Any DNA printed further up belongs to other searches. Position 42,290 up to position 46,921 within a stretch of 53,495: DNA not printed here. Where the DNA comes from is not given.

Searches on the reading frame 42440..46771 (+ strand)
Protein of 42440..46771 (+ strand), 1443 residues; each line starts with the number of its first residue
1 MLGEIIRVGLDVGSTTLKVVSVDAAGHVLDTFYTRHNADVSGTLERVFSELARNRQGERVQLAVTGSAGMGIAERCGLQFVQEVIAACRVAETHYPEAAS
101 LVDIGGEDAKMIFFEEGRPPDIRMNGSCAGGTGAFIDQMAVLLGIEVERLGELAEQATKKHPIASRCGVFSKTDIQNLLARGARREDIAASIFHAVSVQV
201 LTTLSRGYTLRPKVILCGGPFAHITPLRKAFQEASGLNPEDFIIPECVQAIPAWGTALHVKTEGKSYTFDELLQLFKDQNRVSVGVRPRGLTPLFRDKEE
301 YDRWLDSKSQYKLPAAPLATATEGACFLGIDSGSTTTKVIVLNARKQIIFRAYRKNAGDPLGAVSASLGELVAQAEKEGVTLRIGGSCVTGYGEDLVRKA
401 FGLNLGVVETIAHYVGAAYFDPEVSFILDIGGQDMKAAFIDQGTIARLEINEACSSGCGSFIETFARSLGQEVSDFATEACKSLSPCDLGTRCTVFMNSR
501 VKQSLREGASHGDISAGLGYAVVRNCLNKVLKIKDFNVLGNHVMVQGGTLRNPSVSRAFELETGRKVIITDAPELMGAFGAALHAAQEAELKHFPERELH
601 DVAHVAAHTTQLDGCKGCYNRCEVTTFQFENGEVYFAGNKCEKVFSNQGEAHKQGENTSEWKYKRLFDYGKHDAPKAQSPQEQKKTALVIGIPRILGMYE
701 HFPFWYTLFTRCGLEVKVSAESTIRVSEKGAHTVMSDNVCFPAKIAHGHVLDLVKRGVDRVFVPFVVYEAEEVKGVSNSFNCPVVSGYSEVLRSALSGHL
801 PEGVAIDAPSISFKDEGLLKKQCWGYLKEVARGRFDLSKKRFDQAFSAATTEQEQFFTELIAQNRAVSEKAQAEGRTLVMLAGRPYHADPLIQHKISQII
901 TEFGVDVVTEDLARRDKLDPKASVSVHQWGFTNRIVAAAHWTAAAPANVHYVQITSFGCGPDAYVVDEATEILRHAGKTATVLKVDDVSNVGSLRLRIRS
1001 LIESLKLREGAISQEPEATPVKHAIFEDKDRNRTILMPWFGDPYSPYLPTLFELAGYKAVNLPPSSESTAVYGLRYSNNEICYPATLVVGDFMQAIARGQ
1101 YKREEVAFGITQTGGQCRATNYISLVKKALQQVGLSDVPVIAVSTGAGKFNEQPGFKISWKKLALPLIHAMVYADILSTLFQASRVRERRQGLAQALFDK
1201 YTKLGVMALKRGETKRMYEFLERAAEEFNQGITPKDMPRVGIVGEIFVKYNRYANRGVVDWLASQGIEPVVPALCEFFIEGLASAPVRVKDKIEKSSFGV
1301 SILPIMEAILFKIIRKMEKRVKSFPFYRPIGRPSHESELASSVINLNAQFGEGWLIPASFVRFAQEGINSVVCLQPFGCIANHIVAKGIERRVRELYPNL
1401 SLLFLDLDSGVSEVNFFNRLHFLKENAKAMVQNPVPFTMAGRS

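Call 9: search_protein_families(library=pfam, proteins=[window:42440-46771:+])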
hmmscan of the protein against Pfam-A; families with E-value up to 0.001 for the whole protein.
window:42440-46771:+ (1443 aa): 3 families
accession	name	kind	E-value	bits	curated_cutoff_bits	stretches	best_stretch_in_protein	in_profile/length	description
PF09989.15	DUF2229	-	6.1e-72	242.2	29.4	1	690-911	2-216/218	CoA enzyme activase uncharacterised domain (DUF2229)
PF01869.26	BcrAD_BadFG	-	7.6e-69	232.7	31.5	2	8-233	1-242/271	BadF/BadG/BcrA/BcrD ATPase family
PF00370.27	FGGY_N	-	0.00045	20.3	28.8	0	327-356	2-31/245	FGGY family of carbohydrate kinases, N-terminal domain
